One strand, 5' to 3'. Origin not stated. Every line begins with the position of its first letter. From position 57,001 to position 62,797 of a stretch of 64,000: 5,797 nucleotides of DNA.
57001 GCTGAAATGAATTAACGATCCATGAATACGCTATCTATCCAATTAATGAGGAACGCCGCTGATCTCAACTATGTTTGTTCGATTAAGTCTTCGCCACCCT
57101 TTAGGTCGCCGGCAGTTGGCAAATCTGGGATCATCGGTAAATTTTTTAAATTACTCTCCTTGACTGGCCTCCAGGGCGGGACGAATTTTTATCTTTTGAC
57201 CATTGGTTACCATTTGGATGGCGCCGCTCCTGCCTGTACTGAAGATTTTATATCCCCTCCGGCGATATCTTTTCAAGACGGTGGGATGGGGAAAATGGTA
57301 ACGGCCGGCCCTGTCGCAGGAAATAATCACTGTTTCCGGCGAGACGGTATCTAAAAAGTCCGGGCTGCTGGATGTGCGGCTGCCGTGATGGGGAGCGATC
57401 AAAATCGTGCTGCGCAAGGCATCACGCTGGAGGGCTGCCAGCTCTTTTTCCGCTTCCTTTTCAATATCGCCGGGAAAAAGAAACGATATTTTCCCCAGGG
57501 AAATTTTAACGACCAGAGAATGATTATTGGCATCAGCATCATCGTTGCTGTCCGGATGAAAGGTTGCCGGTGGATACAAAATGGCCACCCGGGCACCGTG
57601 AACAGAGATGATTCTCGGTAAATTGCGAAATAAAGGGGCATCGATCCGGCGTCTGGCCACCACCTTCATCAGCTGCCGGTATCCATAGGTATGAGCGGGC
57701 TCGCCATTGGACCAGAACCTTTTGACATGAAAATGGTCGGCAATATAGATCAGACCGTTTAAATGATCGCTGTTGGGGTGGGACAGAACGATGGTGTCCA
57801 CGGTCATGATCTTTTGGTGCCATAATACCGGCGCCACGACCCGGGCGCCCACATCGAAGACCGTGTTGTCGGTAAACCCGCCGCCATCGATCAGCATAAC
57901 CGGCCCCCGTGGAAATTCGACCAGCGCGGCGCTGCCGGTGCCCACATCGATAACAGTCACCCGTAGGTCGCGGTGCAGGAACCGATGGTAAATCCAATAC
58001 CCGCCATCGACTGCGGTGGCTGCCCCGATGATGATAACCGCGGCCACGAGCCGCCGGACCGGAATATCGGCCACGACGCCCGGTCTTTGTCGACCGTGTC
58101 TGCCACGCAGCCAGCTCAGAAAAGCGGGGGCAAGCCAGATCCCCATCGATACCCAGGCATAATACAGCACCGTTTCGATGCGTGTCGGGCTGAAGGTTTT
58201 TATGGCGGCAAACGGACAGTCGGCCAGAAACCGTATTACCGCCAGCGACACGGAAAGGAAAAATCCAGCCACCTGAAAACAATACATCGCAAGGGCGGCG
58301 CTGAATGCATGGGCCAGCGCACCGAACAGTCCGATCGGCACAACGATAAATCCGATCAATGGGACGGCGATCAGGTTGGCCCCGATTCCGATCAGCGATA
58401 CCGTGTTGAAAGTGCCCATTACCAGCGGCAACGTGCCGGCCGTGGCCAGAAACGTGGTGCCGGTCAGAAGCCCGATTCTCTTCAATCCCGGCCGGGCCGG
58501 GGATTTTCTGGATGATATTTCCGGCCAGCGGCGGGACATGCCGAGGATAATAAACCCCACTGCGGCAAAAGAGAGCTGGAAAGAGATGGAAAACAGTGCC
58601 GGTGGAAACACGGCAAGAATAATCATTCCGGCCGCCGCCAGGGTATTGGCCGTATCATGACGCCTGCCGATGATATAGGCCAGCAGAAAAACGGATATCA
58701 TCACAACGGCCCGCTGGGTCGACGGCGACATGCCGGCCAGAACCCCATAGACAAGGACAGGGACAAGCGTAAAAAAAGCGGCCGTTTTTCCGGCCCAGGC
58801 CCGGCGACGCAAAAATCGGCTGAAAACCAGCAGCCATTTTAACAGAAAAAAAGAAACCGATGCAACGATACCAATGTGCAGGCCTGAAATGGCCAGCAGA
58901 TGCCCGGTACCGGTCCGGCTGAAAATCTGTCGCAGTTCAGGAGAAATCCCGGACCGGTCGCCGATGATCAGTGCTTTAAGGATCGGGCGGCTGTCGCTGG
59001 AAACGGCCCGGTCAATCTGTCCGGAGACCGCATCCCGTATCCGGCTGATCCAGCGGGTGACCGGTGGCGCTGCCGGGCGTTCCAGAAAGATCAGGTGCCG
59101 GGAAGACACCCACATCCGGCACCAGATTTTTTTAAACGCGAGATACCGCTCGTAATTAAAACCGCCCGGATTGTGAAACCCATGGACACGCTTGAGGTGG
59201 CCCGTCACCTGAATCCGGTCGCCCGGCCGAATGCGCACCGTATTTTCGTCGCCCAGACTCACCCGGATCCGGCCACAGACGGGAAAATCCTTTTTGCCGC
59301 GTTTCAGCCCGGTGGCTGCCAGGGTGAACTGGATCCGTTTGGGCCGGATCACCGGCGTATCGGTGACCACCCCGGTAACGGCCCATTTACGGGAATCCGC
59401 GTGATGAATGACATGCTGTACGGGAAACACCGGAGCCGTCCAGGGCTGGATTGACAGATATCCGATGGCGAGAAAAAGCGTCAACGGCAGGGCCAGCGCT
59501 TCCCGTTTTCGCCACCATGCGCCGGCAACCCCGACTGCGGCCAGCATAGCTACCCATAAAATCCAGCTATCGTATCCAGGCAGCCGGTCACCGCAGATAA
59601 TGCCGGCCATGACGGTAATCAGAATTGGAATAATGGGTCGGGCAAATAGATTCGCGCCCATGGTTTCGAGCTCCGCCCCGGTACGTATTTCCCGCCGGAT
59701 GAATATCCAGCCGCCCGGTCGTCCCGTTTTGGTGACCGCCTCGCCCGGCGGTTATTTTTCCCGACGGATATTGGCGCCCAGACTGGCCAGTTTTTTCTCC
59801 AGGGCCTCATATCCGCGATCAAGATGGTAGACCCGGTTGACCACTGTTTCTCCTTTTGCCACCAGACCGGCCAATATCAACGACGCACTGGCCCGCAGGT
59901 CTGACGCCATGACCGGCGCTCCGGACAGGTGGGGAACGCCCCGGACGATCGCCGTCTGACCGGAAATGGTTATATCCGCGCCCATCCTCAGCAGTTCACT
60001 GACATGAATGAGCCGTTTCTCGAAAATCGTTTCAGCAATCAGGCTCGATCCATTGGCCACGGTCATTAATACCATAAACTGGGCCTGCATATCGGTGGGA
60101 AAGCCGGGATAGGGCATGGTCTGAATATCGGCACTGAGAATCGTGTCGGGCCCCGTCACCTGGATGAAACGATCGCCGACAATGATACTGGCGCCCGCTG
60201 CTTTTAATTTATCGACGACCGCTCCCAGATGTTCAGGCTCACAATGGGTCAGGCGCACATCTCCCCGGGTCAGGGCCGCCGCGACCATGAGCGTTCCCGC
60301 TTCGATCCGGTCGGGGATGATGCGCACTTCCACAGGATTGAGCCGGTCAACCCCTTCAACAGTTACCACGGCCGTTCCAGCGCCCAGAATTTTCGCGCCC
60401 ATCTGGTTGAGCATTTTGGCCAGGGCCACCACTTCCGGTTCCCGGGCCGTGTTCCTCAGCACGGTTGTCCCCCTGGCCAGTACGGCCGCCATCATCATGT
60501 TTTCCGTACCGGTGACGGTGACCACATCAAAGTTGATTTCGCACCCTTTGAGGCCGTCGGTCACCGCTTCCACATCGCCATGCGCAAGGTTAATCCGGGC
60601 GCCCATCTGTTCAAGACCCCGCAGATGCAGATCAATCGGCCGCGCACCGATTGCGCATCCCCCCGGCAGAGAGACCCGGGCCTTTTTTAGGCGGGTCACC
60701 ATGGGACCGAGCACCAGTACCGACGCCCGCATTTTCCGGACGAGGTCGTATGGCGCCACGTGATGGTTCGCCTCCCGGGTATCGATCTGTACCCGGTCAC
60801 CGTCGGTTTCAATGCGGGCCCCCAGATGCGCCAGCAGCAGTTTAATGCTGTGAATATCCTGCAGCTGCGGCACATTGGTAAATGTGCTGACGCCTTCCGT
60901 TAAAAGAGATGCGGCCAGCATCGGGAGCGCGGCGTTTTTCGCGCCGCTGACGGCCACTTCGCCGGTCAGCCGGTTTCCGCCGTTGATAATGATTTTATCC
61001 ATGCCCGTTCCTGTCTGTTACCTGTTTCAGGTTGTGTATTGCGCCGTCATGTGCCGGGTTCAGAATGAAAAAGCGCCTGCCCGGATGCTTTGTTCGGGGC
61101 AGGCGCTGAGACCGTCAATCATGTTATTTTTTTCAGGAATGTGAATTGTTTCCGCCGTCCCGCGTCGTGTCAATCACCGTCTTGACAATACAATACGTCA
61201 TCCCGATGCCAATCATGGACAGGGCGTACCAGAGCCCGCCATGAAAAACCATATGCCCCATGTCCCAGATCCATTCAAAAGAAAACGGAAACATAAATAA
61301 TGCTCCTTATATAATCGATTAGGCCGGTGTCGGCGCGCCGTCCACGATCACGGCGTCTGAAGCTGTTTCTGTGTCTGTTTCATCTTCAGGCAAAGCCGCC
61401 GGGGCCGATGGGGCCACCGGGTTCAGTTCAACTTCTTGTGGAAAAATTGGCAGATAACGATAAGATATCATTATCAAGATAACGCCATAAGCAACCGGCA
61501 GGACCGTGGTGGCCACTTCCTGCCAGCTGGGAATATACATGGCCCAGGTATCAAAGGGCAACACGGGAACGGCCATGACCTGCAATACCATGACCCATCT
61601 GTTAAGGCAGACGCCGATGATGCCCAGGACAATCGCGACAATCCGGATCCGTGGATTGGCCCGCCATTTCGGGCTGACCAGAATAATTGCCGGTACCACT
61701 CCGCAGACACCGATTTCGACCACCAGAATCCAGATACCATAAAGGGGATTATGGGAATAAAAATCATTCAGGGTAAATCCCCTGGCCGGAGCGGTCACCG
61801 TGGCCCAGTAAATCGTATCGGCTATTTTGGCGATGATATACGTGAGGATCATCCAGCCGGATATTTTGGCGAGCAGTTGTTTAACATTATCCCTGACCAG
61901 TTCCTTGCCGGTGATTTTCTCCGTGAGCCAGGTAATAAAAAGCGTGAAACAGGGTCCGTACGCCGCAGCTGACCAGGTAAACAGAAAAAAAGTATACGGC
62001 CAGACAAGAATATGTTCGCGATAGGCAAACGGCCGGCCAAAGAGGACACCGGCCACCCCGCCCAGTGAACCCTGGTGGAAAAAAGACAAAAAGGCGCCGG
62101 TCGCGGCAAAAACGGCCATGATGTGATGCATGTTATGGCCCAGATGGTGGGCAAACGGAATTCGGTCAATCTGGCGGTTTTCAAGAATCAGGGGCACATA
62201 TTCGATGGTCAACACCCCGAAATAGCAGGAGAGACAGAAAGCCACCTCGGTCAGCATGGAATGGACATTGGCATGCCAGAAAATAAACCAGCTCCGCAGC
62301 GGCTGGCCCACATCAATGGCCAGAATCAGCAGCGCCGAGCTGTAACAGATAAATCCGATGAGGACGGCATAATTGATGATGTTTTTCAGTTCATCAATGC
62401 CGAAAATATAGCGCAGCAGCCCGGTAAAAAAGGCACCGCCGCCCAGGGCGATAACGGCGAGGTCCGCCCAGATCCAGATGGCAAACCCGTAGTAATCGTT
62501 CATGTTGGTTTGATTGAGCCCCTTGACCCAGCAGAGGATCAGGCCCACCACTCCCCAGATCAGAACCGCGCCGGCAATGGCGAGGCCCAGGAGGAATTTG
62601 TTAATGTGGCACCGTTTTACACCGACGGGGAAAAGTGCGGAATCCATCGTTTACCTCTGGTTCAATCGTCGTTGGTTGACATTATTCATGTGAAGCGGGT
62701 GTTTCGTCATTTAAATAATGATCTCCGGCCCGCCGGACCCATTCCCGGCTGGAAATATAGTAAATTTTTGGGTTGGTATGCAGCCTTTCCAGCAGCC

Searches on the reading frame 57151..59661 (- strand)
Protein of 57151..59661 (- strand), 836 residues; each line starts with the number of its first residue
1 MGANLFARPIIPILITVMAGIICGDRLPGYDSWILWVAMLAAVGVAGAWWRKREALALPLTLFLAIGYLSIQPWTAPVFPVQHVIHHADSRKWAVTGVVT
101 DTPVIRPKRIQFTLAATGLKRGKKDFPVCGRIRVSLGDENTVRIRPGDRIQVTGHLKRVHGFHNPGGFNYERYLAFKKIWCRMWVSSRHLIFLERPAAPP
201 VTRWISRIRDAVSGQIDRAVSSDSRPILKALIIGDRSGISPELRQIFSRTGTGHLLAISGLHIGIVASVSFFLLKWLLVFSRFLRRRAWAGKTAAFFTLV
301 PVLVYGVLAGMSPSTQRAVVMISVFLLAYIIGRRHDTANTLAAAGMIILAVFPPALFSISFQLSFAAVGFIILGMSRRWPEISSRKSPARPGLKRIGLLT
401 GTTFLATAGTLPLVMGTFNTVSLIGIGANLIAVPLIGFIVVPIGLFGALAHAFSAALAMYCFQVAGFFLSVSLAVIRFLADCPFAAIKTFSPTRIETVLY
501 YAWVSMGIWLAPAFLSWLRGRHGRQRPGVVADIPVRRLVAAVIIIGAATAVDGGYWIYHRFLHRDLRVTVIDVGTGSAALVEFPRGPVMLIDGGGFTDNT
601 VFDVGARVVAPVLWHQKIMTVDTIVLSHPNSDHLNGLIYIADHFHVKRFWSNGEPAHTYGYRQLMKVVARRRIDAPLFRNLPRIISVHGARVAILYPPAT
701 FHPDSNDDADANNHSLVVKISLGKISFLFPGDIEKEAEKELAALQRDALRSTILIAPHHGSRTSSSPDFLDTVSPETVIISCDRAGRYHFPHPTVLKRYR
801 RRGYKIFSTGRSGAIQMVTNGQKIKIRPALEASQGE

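Call 37: search_protein_families(library=pfam, proteins=[window:57151-59661:-], max_evalue=0.00001)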
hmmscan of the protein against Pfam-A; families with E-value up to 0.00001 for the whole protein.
window:57151-59661:- (836 aa): 3 families
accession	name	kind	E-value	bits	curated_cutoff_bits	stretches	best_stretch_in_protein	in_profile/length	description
PF03772.21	Competence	-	2.3e-67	227.7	23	1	231-510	1-266/270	Competence protein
PF13567.11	DUF4131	-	1.1e-35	123.2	31.6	1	32-189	5-163/165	Domain of unknown function (DUF4131)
PF00753.33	Lactamase_B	-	3.8e-09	37.2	22.7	1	572-780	2-192/196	Metallo-beta-lactamase superfamily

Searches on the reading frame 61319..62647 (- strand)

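Call 37: search_protein_families(library=pfam, proteins=[window:61319-62647:-], max_evalue=0.00001)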
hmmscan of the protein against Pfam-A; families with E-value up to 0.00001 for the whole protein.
window:61319-62647:- (442 aa): 1 family
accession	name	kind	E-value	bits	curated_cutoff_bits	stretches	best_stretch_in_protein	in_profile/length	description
PF03916.19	NrfD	-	1.3e-09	38.6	25.8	1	46-359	4-310/313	Polysulphide reductase, NrfD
